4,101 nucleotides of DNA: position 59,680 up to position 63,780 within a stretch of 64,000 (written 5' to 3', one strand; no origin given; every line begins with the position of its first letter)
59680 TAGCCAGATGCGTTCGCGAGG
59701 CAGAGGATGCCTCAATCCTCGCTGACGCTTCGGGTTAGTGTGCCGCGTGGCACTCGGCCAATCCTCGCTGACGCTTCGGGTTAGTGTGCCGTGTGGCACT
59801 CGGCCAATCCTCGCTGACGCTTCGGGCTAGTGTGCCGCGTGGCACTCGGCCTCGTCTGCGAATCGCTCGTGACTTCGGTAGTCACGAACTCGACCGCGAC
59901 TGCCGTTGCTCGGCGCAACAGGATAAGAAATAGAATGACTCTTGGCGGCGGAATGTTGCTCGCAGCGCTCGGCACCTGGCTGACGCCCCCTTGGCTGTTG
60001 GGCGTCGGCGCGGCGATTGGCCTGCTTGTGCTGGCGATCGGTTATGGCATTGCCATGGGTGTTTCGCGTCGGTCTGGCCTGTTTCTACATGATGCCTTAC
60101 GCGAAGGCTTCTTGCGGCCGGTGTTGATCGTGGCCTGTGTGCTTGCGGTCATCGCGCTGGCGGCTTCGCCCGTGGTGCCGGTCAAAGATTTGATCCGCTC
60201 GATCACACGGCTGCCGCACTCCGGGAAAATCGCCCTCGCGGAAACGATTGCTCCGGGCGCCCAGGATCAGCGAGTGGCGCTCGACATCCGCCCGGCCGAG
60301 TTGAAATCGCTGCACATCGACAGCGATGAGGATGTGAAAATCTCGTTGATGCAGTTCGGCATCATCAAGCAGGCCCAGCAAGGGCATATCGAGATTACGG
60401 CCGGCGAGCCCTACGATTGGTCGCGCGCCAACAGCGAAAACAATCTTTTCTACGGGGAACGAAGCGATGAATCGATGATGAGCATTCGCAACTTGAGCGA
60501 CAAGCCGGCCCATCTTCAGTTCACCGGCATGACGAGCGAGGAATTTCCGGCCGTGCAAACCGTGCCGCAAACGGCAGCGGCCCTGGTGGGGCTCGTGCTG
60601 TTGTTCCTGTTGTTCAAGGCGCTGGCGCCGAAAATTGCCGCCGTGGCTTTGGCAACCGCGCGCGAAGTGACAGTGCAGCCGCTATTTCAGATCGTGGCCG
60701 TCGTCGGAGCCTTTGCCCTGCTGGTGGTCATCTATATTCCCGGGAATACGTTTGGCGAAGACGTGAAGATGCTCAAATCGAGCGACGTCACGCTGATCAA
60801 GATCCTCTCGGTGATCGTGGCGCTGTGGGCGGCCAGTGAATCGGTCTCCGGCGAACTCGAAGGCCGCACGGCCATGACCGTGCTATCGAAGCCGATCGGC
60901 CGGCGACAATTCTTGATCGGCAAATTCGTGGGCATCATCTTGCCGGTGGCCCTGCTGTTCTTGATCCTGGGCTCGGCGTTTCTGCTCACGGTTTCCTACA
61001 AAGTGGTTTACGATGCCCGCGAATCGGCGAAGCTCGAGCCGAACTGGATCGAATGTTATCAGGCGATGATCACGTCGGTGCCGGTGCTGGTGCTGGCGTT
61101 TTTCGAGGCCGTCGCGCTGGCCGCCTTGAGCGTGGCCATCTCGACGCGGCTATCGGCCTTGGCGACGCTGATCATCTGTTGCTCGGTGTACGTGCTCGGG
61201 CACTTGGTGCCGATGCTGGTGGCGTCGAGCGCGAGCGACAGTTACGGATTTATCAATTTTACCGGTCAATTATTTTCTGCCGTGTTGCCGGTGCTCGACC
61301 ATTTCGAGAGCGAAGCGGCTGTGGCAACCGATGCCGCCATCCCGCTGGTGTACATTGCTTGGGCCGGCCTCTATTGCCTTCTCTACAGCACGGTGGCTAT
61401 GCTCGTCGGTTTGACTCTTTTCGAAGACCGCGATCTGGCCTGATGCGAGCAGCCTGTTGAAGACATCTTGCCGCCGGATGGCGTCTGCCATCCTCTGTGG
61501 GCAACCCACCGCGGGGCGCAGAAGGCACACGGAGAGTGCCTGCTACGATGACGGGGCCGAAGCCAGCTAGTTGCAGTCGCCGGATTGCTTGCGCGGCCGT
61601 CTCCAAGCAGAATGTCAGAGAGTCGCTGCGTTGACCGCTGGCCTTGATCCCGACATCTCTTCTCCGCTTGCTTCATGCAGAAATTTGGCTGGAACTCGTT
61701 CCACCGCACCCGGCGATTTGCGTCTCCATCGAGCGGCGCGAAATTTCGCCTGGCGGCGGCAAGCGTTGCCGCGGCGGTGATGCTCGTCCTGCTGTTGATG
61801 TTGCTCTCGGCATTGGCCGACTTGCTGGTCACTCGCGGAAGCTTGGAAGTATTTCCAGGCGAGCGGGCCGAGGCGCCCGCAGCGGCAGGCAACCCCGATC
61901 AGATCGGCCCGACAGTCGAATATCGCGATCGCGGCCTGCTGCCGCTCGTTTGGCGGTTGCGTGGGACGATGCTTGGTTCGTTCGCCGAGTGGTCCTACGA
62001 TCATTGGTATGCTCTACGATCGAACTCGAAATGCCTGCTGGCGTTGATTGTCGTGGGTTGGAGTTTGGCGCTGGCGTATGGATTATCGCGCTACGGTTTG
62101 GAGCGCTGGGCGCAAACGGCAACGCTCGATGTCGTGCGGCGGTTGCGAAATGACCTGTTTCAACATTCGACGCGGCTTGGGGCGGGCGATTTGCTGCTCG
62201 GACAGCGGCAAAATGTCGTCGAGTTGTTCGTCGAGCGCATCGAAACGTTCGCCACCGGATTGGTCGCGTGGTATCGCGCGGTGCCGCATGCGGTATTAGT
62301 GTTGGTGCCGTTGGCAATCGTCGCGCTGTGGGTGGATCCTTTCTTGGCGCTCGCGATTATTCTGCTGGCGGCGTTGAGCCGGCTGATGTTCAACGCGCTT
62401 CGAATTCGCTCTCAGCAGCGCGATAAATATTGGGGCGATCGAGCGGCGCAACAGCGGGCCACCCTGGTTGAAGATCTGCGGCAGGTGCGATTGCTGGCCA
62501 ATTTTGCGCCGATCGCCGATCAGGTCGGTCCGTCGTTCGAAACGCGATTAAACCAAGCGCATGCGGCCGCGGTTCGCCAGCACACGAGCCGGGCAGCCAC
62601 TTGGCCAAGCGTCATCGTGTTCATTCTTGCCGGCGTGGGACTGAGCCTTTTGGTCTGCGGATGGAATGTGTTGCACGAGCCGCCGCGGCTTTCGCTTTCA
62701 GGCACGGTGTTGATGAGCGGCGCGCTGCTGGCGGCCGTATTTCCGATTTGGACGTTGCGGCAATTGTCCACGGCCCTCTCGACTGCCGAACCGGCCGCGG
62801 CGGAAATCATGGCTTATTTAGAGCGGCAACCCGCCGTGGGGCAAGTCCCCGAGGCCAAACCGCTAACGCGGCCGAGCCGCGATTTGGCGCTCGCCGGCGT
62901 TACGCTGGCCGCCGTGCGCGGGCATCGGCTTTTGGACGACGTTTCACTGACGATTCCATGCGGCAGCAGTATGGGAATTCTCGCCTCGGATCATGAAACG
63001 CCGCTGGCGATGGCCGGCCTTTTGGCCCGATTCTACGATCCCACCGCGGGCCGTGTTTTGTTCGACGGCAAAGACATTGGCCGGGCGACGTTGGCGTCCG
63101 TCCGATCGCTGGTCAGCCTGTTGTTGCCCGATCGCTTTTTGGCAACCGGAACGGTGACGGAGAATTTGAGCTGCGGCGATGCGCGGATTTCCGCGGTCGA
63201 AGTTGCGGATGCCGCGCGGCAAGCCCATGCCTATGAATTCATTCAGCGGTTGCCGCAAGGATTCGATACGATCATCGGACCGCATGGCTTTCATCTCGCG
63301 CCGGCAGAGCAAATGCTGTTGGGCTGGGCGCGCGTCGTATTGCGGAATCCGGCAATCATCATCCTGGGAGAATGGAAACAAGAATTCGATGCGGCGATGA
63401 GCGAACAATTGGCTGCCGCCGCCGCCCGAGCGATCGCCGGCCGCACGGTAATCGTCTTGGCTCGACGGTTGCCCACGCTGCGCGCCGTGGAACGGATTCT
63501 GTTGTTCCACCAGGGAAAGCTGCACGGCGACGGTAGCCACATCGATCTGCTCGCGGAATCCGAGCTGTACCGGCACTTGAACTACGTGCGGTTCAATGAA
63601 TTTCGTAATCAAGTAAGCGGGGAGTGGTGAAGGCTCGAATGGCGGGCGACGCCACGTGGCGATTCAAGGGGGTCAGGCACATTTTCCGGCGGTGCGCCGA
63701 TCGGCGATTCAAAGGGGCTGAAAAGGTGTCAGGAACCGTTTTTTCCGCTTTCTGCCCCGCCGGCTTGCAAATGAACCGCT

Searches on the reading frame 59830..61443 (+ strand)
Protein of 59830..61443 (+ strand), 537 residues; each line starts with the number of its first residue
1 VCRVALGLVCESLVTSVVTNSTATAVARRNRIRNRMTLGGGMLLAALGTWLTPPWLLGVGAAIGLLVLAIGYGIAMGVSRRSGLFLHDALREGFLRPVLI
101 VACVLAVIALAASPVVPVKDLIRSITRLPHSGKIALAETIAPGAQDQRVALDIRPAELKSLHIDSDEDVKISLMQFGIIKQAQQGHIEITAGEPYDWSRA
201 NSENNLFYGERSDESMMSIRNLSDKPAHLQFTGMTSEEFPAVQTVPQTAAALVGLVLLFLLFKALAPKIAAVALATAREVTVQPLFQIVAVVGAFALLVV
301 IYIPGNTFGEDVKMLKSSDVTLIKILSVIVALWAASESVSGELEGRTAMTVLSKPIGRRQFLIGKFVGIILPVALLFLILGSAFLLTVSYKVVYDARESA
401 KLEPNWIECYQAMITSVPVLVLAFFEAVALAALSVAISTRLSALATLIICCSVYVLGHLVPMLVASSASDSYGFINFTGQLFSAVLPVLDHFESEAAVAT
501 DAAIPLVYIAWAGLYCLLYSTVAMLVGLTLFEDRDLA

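Call 26: search_protein_families(library=pfam, proteins=[window:59830-61443:+], max_evalue=0.0001)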
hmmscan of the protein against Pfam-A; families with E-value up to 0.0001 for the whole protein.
window:59830-61443:+ (537 aa): 1 family
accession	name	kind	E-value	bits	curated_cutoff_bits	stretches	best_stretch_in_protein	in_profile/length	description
PF12679.13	ABC2_membrane_2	-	7e-10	39.1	27.2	1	252-536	17-283/283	ABC-2 family transporter protein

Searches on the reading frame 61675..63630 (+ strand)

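Call 26: search_protein_families(library=pfam, proteins=[window:61675-63630:+], max_evalue=0.0001)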
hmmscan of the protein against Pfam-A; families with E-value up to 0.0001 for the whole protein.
window:61675-63630:+ (651 aa): 1 family
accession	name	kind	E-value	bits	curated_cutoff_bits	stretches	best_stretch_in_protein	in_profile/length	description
PF00005.33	ABC_tran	-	3.2e-07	31.5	25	1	448-567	29-135/137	ABC transporter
